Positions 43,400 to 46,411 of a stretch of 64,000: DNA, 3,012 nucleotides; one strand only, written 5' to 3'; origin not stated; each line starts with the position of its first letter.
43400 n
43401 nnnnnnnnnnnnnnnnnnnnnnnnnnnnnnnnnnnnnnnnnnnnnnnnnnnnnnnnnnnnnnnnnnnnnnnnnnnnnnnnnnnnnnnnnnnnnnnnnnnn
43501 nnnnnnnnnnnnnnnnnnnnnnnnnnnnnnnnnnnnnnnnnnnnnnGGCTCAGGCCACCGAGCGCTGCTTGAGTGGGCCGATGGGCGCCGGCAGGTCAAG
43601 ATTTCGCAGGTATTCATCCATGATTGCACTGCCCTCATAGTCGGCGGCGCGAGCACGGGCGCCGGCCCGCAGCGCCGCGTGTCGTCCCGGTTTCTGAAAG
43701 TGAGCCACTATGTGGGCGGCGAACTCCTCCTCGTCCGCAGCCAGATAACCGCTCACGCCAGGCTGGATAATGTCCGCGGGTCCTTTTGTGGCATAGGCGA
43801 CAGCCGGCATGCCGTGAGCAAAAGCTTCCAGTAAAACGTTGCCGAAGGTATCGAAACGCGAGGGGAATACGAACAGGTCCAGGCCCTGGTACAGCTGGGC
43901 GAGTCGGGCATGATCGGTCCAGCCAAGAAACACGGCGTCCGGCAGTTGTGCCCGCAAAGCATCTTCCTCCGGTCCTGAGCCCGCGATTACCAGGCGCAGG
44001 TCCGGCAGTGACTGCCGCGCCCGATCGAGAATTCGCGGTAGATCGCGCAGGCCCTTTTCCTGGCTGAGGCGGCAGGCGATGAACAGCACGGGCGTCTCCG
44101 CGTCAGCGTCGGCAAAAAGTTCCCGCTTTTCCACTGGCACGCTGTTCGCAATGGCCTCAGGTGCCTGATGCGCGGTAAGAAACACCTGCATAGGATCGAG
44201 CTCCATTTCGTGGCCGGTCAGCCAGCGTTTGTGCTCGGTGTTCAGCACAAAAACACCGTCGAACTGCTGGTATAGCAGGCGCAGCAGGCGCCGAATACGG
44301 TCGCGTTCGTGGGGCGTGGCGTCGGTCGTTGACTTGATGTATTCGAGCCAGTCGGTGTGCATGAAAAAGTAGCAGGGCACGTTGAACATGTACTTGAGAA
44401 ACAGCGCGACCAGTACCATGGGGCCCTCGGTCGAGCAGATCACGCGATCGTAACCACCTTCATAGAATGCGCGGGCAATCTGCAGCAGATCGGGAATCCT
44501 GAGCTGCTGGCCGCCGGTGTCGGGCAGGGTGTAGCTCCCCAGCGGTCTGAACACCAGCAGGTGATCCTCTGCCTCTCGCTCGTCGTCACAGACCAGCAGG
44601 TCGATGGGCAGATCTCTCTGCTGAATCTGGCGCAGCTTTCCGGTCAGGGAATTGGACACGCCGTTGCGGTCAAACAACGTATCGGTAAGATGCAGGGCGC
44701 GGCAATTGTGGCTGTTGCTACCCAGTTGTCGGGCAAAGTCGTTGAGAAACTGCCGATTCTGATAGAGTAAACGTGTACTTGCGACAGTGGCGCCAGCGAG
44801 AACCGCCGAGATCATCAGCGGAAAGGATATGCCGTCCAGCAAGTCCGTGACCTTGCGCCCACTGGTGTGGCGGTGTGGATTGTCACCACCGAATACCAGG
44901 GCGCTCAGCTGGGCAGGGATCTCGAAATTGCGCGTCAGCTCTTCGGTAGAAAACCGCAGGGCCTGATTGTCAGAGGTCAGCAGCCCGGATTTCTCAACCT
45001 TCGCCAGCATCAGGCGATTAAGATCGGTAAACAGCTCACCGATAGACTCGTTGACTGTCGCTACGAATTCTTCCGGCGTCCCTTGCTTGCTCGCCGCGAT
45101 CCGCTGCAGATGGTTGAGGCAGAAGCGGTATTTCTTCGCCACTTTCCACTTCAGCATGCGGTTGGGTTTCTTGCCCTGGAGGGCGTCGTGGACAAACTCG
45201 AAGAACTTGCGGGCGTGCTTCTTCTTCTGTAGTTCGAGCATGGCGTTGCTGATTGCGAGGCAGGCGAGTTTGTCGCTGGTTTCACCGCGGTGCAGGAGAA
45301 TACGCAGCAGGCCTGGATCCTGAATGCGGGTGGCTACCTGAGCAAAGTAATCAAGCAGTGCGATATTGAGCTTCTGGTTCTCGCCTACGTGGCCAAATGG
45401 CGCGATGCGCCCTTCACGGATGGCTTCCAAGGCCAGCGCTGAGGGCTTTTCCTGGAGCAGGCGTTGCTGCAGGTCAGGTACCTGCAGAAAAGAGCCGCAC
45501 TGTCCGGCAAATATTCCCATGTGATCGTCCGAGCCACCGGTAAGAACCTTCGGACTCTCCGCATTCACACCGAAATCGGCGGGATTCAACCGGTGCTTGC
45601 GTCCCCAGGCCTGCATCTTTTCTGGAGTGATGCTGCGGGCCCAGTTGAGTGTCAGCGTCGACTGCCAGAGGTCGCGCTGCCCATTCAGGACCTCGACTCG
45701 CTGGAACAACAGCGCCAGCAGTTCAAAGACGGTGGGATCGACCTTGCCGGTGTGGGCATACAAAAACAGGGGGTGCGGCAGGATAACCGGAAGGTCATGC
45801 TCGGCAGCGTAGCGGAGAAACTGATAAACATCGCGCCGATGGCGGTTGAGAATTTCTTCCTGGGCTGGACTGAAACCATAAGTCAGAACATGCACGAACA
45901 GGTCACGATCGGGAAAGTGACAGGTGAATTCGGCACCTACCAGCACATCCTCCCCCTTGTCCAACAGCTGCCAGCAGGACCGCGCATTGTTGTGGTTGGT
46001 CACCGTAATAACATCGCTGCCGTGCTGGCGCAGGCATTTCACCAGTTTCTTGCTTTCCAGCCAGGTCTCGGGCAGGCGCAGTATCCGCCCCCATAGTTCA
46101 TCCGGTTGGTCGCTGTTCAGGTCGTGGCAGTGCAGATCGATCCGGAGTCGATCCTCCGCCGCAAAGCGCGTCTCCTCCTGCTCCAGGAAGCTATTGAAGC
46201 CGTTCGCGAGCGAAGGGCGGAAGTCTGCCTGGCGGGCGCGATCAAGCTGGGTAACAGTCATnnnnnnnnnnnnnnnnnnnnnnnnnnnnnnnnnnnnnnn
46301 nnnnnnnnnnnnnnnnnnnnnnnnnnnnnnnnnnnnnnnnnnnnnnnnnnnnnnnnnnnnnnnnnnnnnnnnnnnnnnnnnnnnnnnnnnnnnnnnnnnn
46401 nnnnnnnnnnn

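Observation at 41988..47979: Four-gene operon that looks like an undescribed membrane-lipid synthesis or remodelling system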

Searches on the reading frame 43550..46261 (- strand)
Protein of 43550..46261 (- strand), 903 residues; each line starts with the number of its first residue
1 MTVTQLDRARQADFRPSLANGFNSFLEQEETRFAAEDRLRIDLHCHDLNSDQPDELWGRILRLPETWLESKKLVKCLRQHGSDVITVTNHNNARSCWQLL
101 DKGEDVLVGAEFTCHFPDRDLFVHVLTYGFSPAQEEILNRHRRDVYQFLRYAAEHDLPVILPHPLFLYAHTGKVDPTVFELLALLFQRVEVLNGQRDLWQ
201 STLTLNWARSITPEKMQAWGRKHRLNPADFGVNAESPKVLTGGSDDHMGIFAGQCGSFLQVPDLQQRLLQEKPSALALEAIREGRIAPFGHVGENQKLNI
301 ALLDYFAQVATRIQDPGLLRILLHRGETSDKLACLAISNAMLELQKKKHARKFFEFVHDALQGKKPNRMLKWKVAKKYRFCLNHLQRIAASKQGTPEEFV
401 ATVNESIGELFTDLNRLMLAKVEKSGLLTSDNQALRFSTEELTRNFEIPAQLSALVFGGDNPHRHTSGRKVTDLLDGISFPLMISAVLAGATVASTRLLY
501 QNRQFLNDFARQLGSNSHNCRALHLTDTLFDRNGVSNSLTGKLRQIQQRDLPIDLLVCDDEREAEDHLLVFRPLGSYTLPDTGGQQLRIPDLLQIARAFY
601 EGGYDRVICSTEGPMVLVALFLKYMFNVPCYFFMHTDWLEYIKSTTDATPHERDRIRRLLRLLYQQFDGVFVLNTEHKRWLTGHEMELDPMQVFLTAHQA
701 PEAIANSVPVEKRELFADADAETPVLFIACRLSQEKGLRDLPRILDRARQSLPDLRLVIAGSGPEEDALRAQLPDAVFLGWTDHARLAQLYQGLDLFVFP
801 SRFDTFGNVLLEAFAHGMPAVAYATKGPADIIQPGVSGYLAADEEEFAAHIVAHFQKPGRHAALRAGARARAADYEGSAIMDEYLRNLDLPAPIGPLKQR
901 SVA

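Call 3: search_protein_families(library=pfam, proteins=[window:43550-46261:-], max_evalue=0.01)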
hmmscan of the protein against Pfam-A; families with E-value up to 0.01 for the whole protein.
window:43550-46261:- (903 aa): 6 families
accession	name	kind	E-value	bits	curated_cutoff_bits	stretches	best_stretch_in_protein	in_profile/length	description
PF13692.12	Glyco_trans_1_4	-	3.9e-27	95.7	27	1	724-853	2-138/142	Glycosyl transferases group 1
PF00534.26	Glycos_transf_1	-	1e-24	87.5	26.4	1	721-869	13-170/172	Glycosyl transferases group 1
PF13439.12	Glyco_transf_4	-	5.3e-10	40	28.5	1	533-684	2-152/170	Glycosyltransferase Family 4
PF13524.12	Glyco_trans_1_2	-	4.1e-08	33.7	25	1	743-874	4-132/144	Glycosyl transferase-like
PF20706.3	GT4-conflict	-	7.5e-06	25.6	26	1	721-839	195-327/385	Family 4 Glycosyltransferase in conflict systems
PF13579.12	Glyco_trans_4_4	-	1.9e-05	25.5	29.7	1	536-685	4-146/158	Glycosyl transferase 4-like domain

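Call 4: search_protein_families(library=ncbifam, proteins=[window:43550-46261:-], max_evalue=0.01)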
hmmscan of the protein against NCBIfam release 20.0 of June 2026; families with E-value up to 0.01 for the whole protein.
window:43550-46261:- (903 aa): 37 families (the best 25 are shown)
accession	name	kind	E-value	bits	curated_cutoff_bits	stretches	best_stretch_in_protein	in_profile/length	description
TIGR03088.1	stp2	hypoth_equivalog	3e-14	52.8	409.05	1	731-873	202-354/374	TIGR03088 family PEP-CTERM/XrtA system glycosyltransferase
TIGR03999.1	thiol_BshA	equivalog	1.9e-13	50.1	273.7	1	732-885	208-367/375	N-acetyl-alpha-D-glucosaminyl L-malate synthase BshA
NF053787.1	GlcN_PG_synth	equivalog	8.6e-13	47.8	480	1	535-881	17-349/361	N-acetylglucosaminyl phosphatidylglycerol synthase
NF041876.1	EPS_EpsE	equivalog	1e-12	48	400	1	722-873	213-377/389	exopolysaccharide biosynthesis GT4 family glycosyltransferase EpsE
TIGR04157.1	glyco_rSAM_CFB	subfamily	3.8e-12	45.9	400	1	709-841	214-348/406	TIGR04157 family glycosyltransferase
NF038229.1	Glyco4_Geo_Pelo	equivalog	4.7e-12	45.6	400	1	710-859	149-303/338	GPMC system family 4 glycosyltransferase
NF047881.1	glyco_SdgB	exception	2.5e-10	39.6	800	1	721-884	319-489/496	serine-aspartate repeat adhesin O-glycosyltransferase SdgB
TIGR02095.1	glgA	subfamily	9.1e-10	37.8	328.45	1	718-837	289-412/477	glycogen/starch synthase, ADP-glucose type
NF007396.0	PRK09922.1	equivalog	8.7e-09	34.7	385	1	722-853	181-322/361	lipopolysaccharide 1,6-galactosyltransferase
NF001901.0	PRK00654.1-5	equivalog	9e-09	34.3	649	1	712-878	305-480/502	glycogen synthase GlgA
NF047880.1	glyco_SdgA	exception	9.7e-09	34.3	800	1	725-852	317-451/488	serine-aspartate repeat adhesin O-glycosyltransferase SdgA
TIGR04063.1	stp3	hypoth_equivalog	1.6e-08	33.8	442.05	1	735-870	225-373/397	TIGR04063 family PEP-CTERM/XrtA system glycosyltransferase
TIGR04047.1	MSMEG_0565_glyc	hypoth_equivalog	4.5e-08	32.6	259.85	1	740-869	210-353/373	MSMEG_0565 family glycosyltransferase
TIGR02918.1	TIGR02918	equivalog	9.7e-08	31.1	574.6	1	725-845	321-447/500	accessory Sec system glycosyltransferase GtfA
TIGR02470.1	sucr_synth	equivalog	1.1e-07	30.4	810.4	1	796-859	646-711/784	sucrose synthase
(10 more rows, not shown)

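Call 10: find_homologous_proteins(query=window:43550-46261:-, max_evalue=1e-10)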
Query window:43550-46261:- (903 aa): 1266 proteins with E <= 1e-10 among 8000 candidates; the best 120 are listed.
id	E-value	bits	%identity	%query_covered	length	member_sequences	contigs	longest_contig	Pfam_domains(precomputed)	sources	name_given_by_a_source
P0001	0.0e+0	2084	100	100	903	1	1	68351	PF00534.27,PF13579.13,PF13524.13,PF13439.13,PF20706.4,PF13692.13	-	-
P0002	0.0e+0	1916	91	100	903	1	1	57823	PF00534.27,PF13524.13,PF13439.13,PF20706.4,PF13692.13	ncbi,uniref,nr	ncbi:glycosyltransferase [Haliea sp. E1-2-M8]|uniref:glycosyltransferase n=1 Tax=Haliea sp. E1-2-M8 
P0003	0.0e+0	1882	90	100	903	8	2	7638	PF00534.27,PF13579.13,PF13524.13,PF13439.13,PF20706.4,PF13692.13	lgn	-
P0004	0.0e+0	1874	89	100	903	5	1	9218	PF00534.27,PF13524.13,PF13439.13,PF20706.4,PF13692.13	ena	-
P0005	0.0e+0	1873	89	100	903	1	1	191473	PF00534.27,PF13524.13,PF13439.13,PF13692.13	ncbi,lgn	ncbi:glycosyltransferase [Haliea sp.]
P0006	0.0e+0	1870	89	100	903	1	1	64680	PF00534.27,PF13579.13,PF13524.13,PF13439.13,PF13692.13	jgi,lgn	jgi:glycosyltransferase involved in cell wall biosynthesis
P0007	0.0e+0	1865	89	100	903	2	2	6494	PF00534.27,PF13524.13,PF13439.13,PF20706.4,PF13692.13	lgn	-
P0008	0.0e+0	1850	88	100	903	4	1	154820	PF00534.27,PF13524.13,PF13439.13,PF20706.4,PF13692.13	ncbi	-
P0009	0.0e+0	1828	87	100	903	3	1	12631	PF00534.27,PF13579.13,PF13524.13,PF13439.13,PF20706.4,PF13692.13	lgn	-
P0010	0.0e+0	1483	72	99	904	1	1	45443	PF00534.27,PF13579.13,PF13524.13,PF13439.13,PF13692.13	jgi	-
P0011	0.0e+0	1457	68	99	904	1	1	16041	PF00534.27,PF13579.13,PF13524.13,PF13439.13,PF13692.13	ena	-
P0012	0.0e+0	1445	68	100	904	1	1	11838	PF00534.27,PF13579.13,PF13524.13,PF13439.13,PF13692.13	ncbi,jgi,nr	ncbi:MAG: glycosyltransferase [Halieaceae bacterium]|jgi:glycosyltransferase involved in cell wall b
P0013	0.0e+0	1442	68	100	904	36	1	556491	PF00534.27,PF13579.13,PF13439.13,PF13692.13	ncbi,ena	-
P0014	0.0e+0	1442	76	90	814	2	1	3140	PF00534.27,PF13579.13,PF13524.13,PF13439.13,PF13692.13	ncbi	ncbi:MAG TPA: glycosyltransferase, partial [Kineobactrum sp.]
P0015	0.0e+0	1435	68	99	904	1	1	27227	PF00534.27,PF13579.13,PF13524.13,PF13439.13,PF13692.13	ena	-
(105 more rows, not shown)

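Call 13: find_related_loci(query=A1, collection=genome_contigs, flank=8000)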
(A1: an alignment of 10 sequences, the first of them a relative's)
Query A1 (903 aa) in genome_contigs; peptide patterns used: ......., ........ (x = any residue, [..] = any of these).
599 stretches matched a pattern (row limit reached: there are more); 373 encode a relative of the query (tblastn E <= 1e-3); the best 80 are kept; 80 distinct loci.
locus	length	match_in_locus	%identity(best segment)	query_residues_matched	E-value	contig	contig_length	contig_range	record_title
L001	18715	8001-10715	67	1-903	0e+0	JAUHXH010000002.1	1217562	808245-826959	MAG: Gammaproteobacteria bacterium isolate 2_bin.53 NODE_3_length_1217562_cov_2.461789, whole genome shotgun sequence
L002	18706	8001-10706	67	2-903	0e+0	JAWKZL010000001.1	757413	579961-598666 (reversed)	MAG: Halioglobus sp. isolate BC1.115 BC1.115.fa-1, whole genome shotgun sequence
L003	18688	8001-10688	67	9-903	0e+0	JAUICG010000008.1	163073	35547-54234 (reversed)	MAG: Gammaproteobacteria bacterium isolate 7_bin.18 NODE_194_length_163073_cov_1.932383, whole genome shotgun sequence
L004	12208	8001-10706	67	2-903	0e+0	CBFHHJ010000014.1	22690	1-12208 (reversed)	MAG: Luminiphilus sp. isolate AGTU_41_bin_34_indper genome assembly, contig: AGTU_41_bin_34_indper_c14, whole genome sho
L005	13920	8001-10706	67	2-903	0e+0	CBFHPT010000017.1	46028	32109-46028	MAG: Luminiphilus sp. isolate AGTU_6C_bin_7_strict genome assembly, contig: AGTU_6C_bin_7_strict_c17, whole genome shotg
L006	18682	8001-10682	66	10-903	0e+0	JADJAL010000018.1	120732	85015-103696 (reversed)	MAG: Haliea sp. isolate AalW_18-Q3-R10-53_BATAC.498 tig00025341-10-1211570, whole genome shotgun sequence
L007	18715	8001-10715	65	1-903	0e+0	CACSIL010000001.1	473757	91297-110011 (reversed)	Halioglobus japonicus isolate BC5_1 genome assembly, contig: BC5_1_contig_1, whole genome shotgun sequence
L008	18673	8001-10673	67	13-903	0e+0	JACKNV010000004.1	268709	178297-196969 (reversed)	MAG: Pseudomonadales bacterium isolate HK-STAS-PROT-153 HK-STAS-PROT-153_4, whole genome shotgun sequence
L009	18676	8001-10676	66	12-903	0e+0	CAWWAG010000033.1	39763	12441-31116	MAG TPA_asm: uncultured Halioglobus sp. isolate ERR3589568_binner13_14 genome assembly, contig: ERZ7462167.987, whole ge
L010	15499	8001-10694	64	4-901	0e+0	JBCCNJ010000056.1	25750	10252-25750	MAG: Pseudomonadota bacterium isolate P01_C01_bin.75 k141_1202330_length_25750_cov_16.0000, whole genome shotgun sequenc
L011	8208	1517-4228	65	1-903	0e+0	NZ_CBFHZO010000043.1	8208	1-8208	MAG: Congregibacter sp. isolate Co_bin_639_orig Co_bin_639_orig_Co_c_000000936350, whole genome shotgun sequence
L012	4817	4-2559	67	53-903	0e+0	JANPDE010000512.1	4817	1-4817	MAG: Haliea sp. isolate VAR_78_metabat_419 VAR_78_k141_1326275, whole genome shotgun sequence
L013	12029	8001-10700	62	6-903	0e+0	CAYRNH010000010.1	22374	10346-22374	MAG TPA_asm: uncultured Thiotrichaceae bacterium isolate SRP214966_co3_394 genome assembly, contig: NODE_2957_length_223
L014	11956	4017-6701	64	9-903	0e+0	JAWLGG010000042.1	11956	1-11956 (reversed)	MAG: Chromatocurvus sp. isolate 21BLK6-1.bin.87 NODE_5241_length_11956_cov_4.381968, whole genome shotgun sequence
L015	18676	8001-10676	61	12-903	0e+0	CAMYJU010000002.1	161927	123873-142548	MAG: uncultured Gammaproteobacteria bacterium isolate ES_Gamma_036 genome assembly, contig: scaffold_9, whole genome sho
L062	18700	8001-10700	58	4-903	0e+0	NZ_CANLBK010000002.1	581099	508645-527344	Uncultured Marinobacter sp. isolate 3-1899-Z.fasta NODE_2, whole genome shotgun sequence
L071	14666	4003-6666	51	11-890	0e+0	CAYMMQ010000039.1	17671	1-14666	MAG TPA_asm: uncultured Ectothiorhodospiraceae bacterium isolate binchicken_co275_201 genome assembly, contig: NODE_4326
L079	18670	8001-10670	48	5-890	0e+0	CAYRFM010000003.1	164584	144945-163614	MAG TPA_asm: uncultured Holophagae bacterium isolate SRP090828_co2_159 genome assembly, contig: NODE_26_length_164584_co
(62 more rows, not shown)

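Call 30: search_protein_families(library=pfam, proteins=[L071:1507-3942:+, L062:10717-11823:+, L062:11823-12557:+, L008:12240-13973:+, L062:12702-13460:+, L062:13457-14293:+, L062:5909-7675:-, L002:2493-3290:+, L003:4451-6127:+, L062:4752-5909:-], max_evalue=0.001)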
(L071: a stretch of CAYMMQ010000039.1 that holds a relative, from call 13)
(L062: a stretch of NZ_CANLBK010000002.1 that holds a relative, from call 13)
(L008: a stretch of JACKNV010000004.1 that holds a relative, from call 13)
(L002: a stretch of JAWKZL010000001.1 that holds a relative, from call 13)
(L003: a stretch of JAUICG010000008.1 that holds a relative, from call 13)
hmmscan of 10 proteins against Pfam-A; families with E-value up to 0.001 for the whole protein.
L071:1507-3942:+ (811 aa): 0 families

L062:10717-11823:+ (368 aa): 2 families
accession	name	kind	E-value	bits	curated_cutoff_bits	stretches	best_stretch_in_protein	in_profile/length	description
PF00246.29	Peptidase_M14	-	1.6e-19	71.1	21.6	1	65-291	29-261/286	Zinc carboxypeptidase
PF10994.13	DUF2817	-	2e-06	28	23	1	74-151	48-117/341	Protein of unknown function (DUF2817)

L062:11823-12557:+ (244 aa): 6 families
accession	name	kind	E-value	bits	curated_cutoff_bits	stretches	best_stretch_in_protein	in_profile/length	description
PF12697.13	Abhydrolase_6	-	2.2e-15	58.4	26.3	1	5-229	3-210/217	Alpha/beta hydrolase family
PF00561.26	Abhydrolase_1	-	4.7e-11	43.3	25.8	1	5-228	5-243/245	alpha/beta hydrolase fold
PF12146.15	Hydrolase_4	-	5.2e-09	36.2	27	1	52-225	59-234/239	Serine aminopeptidase, S33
PF00975.26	Thioesterase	-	0.0003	21.5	26.4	1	27-125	23-129/226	Thioesterase domain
PF00756.26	Esterase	-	0.00042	20.6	22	1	59-134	106-185/251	Putative esterase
PF06821.19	Ser_hydrolase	-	0.00049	20.5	22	0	176-223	106-153/172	Serine hydrolase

L008:12240-13973:+ (577 aa): 3 families
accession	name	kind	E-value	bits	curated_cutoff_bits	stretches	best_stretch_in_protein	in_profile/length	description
PF19576.4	Acyltransf_2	-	7e-31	107.6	27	1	22-267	12-259/266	Acyltransferase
PF13444.12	Acetyltransf_5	-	1.3e-20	74.4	22.4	1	327-428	1-102/102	Acetyltransferase (GNAT) domain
PF01553.26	Acyltransferase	-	1.7e-09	38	23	1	73-197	5-130/132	Acyltransferase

L062:12702-13460:+ (252 aa): 3 families
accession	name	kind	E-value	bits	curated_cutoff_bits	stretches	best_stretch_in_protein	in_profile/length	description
PF13444.12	Acetyltransf_5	-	1.8e-28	99.7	22.4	1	31-130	1-102/102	Acetyltransferase (GNAT) domain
PF21926.2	FeeM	-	1.3e-07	32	27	1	27-145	1-119/158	N-acyl amino acid synthase FeeM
PF00765.23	Autoind_synth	-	0.00075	19.5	24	1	29-122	14-106/183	Autoinducer synthase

L062:13457-14293:+ (278 aa): 1 family
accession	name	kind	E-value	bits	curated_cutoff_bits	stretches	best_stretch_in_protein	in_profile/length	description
PF01553.26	Acyltransferase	-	7.7e-25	87.7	23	1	71-185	10-131/132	Acyltransferase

L062:5909-7675:- (588 aa): 2 families
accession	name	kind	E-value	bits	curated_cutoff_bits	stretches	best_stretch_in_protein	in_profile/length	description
PF09423.15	PhoD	-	2e-117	392.6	27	1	175-533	1-343/343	PhoD-like phosphatase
PF16655.11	PhoD_N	-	7.8e-23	81.3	30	1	74-162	1-90/90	PhoD-like phosphatase, N-terminal domain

L002:2493-3290:+ (265 aa): 0 families

L003:4451-6127:+ (558 aa): 3 families
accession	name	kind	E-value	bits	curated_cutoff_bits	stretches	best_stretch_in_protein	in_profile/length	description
PF09423.15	PhoD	-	3.5e-49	168.2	27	1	164-548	2-323/343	PhoD-like phosphatase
PF16655.11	PhoD_N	-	2.1e-31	108.8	30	1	61-152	1-90/90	PhoD-like phosphatase, N-terminal domain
PF16656.11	Pur_ac_phosph_N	-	0.00015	22.7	30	1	66-141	9-82/93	Purple acid Phosphatase, N-terminal domain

L062:4752-5909:- (385 aa): 3 families
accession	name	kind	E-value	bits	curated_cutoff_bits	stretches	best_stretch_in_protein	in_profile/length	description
PF00149.33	Metallophos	-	7e-17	62.9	21.5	1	57-292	2-190/191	Calcineurin-like phosphoesterase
PF09423.15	PhoD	-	0.00027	20.6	27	0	212-251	187-226/343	PhoD-like phosphatase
PF14008.11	Metallophos_C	-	0.00041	21.4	23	0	303-354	1-55/63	Iron/zinc purple acid phosphatase-like protein C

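Call 31: predict_structure(alignment_id=A2)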
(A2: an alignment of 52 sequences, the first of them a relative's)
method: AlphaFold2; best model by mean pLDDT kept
length: 903 residues; sequences in the alignment: 52
mean_pLDDT: 82.6   pTM: 0.83
mean pLDDT of the five models: 82.6, 81.5, 80.3, 78.9, 76.1
residues with pLDDT >= 90: 413; 70-90: 335; 50-70: 76; < 50: 79
segments of 3 or more residues with pLDDT < 50: 1-11, 53-63, 319-326, 431-465, 533-535, 894-903
pLDDT, mean of each block of 10 residues (from residue 1): 31 78 93 96 86 48 62 92 93 93 96 89 94 97 97 97 80 80 95 81 92 96 96 95 80 93 96 98 95 83 78 58 50 65 74 86 71 73 91 89 92 92 72 44 43 36 49 78 84 75 83 83 84 59 85 90 89 81 71 91 90 87 90 83 78 85 92 88 91 84 87 94 92 81 95 95 87 93 88 93 74 93 89 94 95 92 94 85 88 48 38
secondary structure, 60 per line:
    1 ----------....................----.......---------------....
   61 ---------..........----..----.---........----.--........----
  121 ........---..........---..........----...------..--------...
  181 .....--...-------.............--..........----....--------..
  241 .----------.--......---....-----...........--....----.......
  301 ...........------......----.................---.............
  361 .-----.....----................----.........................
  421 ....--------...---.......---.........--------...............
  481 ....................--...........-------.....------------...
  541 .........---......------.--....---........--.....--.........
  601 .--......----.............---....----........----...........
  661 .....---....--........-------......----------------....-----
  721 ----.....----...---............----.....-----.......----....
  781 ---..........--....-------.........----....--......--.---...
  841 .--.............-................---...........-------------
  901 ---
elements in order (helices of 4 or more, strands of 3 or more residues): H11-30 E38-41 H57-60 H70-79 H94-101 E109-116 E121-128 H132-141 H145-154 E159-161 H178-185 E188-190 H198-210 H213-222 H227-230 E239-241 E255-260 H264-267 H273-283 E286-289 H294-311 H318-323 H328-344 H348-361 H367-371 H376-391 H396-424 H439-445 H449-457 H466-500 H503-513 E521-525 H538-549 E553-558 E568-571 E575-579 E585-589 H592-601 E604-609 H614-626 E630-633 H638-645 H650-665 E669-672 H675-682 E693-695 H712-715 E725-729 H740-751 E756-760 H766-772 E777-780 H784-793 E796-799 H807-815 E820-823 H826-831 E838-841 H844-856 H858-873 H877-887

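Call 33: fold_search(model_id=the predicted structure, library=pdb)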
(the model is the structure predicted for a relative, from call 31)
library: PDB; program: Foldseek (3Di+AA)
matches with E <= 10: 1166; with E <= 0.001: 379
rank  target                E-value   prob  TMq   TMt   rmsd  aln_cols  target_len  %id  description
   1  6n1x                  2.6e-13  1.00  0.34  0.76   4.6       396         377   15  BshA from Staphylococcus aureus complexed with UDP and N-acetylglucosamine (released 2019-08-21)
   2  3mbo_D                3.2e-13  1.00  0.33  0.74   4.9       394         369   18  Crystal Structure of the Glycosyltransferase BaBshA bound with UDP and L-malate (released 2010-09-29)
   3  3oka_A                3.8e-13  1.00  0.33  0.72   5.3       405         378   20  Crystal structure of Corynebacterium glutamicum PimB' in complex with GDP-Man (triclinic crystal form) (released 2010-09-15)
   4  2jjm_A                4.6e-13  1.00  0.34  0.78   4.5       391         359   17  Crystal Structure of a family GT4 glycosyltransferase from Bacillus anthracis ORF BA1558. (released 2008-08-05)
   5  6d9t                  5.9e-13  1.00  0.35  0.78   4.1       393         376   15  BshA from Staphylococcus aureus complexed with UDP (released 2019-05-08)
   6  5d00_B                5.9e-13  1.00  0.34  0.80   4.4       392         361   16  Crystal structure of BshA from B. subtilis complexed with N-acetylglucosaminyl-malate and UMP (released 2016-09-07)
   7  5d01_B                6.2e-13  1.00  0.34  0.80   4.4       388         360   16  Crystal structure of BshA from B. subtilis complexed with N-acetylglucosaminyl-malate (released 2016-09-07)
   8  5d01_A                6.5e-13  1.00  0.34  0.80   4.1       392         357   15  Crystal structure of BshA from B. subtilis complexed with N-acetylglucosaminyl-malate (released 2016-09-07)
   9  3mbo_B                6.8e-13  1.00  0.34  0.76   4.3       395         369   17  Crystal Structure of the Glycosyltransferase BaBshA bound with UDP and L-malate (released 2010-09-29)
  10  5d00_A                7.1e-13  1.00  0.34  0.79   4.3       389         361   17  Crystal structure of BshA from B. subtilis complexed with N-acetylglucosaminyl-malate and UMP (released 2016-09-07)
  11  6kih_A                9.9e-13  1.00  0.34  0.72   4.4       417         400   19  Sucrose-phosphate synthase (tll1590) from Thermosynechococcus elongatus (released 2020-05-27)
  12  3c48_A                9.9e-13  1.00  0.22  0.44  11.4       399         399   18  Structure of the retaining glycosyltransferase MshA: The first step in mycothiol biosynthesis. Organism: Corynebacteri (released 2008-03-25)
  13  8dqd                  2.4e-12  1.00  0.33  0.74   4.4       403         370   15  Structure of the Campylobacter concisus glycosyltransferase PglA (released 2024-01-17)
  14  3c48_B                2.4e-12  1.00  0.22  0.44  11.4       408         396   17  Structure of the retaining glycosyltransferase MshA: The first step in mycothiol biosynthesis. Organism: Corynebacteri (released 2008-03-25)
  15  4xsu_A                2.5e-12  1.00  0.33  0.75   5.3       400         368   17  Crystal structure of Anabaena Alr3699/HepE in complex with UDP and glucose (released 2016-01-13)
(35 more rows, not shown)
